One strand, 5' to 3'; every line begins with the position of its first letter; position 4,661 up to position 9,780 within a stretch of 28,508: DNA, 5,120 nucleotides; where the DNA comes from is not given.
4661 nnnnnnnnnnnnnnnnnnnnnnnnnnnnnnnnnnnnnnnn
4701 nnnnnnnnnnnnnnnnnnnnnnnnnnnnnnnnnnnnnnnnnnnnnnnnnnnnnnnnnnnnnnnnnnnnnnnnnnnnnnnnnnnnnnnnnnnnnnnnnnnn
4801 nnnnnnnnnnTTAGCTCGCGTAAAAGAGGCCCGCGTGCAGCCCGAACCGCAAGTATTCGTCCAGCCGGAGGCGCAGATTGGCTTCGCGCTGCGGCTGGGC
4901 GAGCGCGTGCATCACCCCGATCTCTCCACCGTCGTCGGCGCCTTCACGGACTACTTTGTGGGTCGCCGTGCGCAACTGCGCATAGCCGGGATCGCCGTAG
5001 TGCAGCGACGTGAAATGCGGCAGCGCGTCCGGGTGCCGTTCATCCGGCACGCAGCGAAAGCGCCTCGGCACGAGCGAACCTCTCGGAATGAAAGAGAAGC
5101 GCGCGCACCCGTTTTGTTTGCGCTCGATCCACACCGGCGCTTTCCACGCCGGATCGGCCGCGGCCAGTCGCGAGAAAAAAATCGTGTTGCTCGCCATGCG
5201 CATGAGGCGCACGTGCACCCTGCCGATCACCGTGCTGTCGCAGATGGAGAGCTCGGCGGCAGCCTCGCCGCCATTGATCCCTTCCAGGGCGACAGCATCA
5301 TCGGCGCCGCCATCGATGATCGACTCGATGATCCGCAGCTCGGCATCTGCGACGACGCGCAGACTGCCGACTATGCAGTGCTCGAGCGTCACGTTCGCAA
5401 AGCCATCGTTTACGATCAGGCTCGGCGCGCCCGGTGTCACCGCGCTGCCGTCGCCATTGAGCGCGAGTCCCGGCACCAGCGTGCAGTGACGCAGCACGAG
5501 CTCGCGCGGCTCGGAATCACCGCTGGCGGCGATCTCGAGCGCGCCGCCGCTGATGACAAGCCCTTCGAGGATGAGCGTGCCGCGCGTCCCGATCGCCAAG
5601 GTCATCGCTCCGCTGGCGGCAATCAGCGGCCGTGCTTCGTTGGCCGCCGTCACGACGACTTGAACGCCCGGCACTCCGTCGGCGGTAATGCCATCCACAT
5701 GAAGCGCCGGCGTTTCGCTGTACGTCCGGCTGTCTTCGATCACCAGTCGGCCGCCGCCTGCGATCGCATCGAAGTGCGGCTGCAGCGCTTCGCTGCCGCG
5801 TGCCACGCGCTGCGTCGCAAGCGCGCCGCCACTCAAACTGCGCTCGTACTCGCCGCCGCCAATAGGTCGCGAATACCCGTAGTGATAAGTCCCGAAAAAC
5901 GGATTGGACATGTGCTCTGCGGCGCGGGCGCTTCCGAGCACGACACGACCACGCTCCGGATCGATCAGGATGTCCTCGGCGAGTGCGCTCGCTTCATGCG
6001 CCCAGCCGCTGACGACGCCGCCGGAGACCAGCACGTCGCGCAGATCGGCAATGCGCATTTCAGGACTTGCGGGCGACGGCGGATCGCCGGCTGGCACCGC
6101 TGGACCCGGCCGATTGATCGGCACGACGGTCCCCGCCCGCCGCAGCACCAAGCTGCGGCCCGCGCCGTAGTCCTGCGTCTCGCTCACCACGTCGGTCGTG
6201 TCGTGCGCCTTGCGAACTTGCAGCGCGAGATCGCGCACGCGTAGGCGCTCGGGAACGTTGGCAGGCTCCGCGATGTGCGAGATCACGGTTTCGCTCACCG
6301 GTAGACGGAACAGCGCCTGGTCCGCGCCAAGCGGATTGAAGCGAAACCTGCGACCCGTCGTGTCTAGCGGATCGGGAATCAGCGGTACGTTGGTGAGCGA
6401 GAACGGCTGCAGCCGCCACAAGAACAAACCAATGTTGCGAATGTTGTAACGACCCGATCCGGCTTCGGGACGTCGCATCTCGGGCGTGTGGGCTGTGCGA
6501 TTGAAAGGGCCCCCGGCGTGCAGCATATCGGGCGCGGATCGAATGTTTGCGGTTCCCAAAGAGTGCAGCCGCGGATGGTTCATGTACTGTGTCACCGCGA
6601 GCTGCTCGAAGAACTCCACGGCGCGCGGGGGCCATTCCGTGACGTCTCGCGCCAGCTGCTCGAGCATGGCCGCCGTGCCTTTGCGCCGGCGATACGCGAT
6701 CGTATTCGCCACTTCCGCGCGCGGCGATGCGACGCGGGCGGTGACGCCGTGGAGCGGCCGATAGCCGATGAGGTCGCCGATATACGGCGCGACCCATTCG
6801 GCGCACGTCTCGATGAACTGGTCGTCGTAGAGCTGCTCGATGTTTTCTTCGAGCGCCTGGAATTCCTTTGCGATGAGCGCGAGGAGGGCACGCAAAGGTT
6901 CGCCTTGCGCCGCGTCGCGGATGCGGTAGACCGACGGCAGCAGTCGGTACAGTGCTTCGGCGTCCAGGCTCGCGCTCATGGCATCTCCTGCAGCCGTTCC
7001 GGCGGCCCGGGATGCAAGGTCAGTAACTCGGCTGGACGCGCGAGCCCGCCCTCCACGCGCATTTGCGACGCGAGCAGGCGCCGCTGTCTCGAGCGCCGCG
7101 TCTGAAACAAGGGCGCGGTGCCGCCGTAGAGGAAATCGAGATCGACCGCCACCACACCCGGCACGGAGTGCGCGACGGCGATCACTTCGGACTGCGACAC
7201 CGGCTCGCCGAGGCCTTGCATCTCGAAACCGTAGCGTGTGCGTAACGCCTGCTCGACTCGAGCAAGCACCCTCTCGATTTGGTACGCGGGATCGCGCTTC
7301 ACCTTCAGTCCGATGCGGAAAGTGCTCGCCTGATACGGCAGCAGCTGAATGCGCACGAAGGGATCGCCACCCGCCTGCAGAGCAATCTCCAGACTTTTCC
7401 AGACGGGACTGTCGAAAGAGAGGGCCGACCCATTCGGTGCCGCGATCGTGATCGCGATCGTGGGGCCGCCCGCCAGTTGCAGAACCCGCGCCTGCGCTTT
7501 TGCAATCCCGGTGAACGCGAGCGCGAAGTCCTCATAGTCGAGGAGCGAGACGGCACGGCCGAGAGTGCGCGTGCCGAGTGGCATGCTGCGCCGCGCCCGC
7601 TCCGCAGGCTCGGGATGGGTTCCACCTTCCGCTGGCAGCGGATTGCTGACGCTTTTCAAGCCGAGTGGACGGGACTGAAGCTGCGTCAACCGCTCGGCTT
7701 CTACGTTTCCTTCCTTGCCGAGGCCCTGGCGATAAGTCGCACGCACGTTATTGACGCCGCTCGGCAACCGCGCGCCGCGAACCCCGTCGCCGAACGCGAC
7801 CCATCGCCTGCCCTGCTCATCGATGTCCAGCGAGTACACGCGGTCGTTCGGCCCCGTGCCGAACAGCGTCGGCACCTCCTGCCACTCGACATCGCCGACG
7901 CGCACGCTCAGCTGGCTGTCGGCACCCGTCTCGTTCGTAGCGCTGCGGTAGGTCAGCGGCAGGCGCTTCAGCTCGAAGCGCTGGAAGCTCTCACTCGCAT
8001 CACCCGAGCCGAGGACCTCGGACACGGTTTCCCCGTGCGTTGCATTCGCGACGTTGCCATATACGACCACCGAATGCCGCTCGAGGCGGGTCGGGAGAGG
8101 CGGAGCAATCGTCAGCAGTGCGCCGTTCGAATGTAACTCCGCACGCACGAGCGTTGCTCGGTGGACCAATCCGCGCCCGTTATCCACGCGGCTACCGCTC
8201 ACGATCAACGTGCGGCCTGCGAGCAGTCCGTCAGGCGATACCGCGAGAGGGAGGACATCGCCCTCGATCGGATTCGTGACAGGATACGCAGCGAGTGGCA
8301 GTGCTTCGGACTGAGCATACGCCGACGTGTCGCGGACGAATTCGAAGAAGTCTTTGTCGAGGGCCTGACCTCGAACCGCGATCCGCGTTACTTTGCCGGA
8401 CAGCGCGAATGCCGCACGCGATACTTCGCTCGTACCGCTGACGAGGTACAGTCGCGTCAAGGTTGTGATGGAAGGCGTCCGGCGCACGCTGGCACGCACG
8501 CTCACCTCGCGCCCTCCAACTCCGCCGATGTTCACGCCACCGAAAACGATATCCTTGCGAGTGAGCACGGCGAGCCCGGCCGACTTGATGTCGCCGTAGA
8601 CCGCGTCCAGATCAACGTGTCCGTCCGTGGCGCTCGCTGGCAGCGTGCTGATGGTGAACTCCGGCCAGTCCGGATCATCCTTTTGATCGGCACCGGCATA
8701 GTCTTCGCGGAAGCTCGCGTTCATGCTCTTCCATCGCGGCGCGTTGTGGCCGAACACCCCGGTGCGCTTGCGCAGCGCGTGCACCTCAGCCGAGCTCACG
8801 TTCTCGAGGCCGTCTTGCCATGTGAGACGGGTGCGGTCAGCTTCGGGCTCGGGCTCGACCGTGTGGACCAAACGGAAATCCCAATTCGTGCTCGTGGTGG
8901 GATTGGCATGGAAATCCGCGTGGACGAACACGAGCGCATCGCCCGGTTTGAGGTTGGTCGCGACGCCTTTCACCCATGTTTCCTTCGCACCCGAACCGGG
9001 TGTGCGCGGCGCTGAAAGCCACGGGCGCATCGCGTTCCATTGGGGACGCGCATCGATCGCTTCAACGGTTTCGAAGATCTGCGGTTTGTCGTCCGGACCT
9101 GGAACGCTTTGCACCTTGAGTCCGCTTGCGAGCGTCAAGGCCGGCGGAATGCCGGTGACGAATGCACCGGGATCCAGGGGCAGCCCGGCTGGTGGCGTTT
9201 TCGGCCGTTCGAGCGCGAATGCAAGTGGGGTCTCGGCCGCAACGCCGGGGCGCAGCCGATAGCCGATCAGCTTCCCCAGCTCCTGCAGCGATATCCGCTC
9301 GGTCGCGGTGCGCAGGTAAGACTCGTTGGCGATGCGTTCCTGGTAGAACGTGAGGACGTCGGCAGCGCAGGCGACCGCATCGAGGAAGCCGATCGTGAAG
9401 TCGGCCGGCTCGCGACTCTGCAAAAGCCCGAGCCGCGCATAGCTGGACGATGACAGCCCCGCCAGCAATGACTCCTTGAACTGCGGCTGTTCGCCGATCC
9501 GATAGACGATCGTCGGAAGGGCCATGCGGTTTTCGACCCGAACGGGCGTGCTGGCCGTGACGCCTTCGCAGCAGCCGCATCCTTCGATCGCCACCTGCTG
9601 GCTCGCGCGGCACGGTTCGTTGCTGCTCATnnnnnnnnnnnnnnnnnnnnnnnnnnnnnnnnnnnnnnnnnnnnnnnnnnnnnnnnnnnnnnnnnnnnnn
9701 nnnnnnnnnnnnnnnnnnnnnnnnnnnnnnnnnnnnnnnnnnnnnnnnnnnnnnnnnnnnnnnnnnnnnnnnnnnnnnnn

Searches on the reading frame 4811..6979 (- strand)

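Call 7: search_protein_families(library=pfam, proteins=[window:4811-6979:-], max_evalue=0.01)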
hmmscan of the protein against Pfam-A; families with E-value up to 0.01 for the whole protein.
window:4811-6979:- (722 aa): 0 families

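Call 10: search_protein_families(library=ncbifam, proteins=[window:4811-6979:-], max_evalue=0.01)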
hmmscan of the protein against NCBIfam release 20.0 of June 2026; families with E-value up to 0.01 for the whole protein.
window:4811-6979:- (722 aa): 1 family
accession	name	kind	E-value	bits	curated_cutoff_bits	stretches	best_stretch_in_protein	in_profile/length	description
TIGR02242.1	tail_TIGR02242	domain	0.0068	16.5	51.85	0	12-126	2-112/131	phage tail protein domain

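Call 67: search_protein_families(library=phrogs, proteins=[window:4811-6979:-], max_evalue=0.01)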
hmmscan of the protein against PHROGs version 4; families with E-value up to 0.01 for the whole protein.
window:4811-6979:- (722 aa): 1 family
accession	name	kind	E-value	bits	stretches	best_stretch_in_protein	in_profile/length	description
phrog_521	-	tail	0.0005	19.8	1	3-62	23-77/534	tail protein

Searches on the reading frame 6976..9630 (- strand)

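Call 7: search_protein_families(library=pfam, proteins=[window:6976-9630:-], max_evalue=0.01)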
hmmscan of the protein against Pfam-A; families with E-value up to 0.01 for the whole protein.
window:6976-9630:- (884 aa): 1 family
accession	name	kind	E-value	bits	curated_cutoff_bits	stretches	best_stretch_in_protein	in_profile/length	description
PF04865.19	Baseplate_J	-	0.00014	21.7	21.1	1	637-734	74-172/255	Baseplate J-like protein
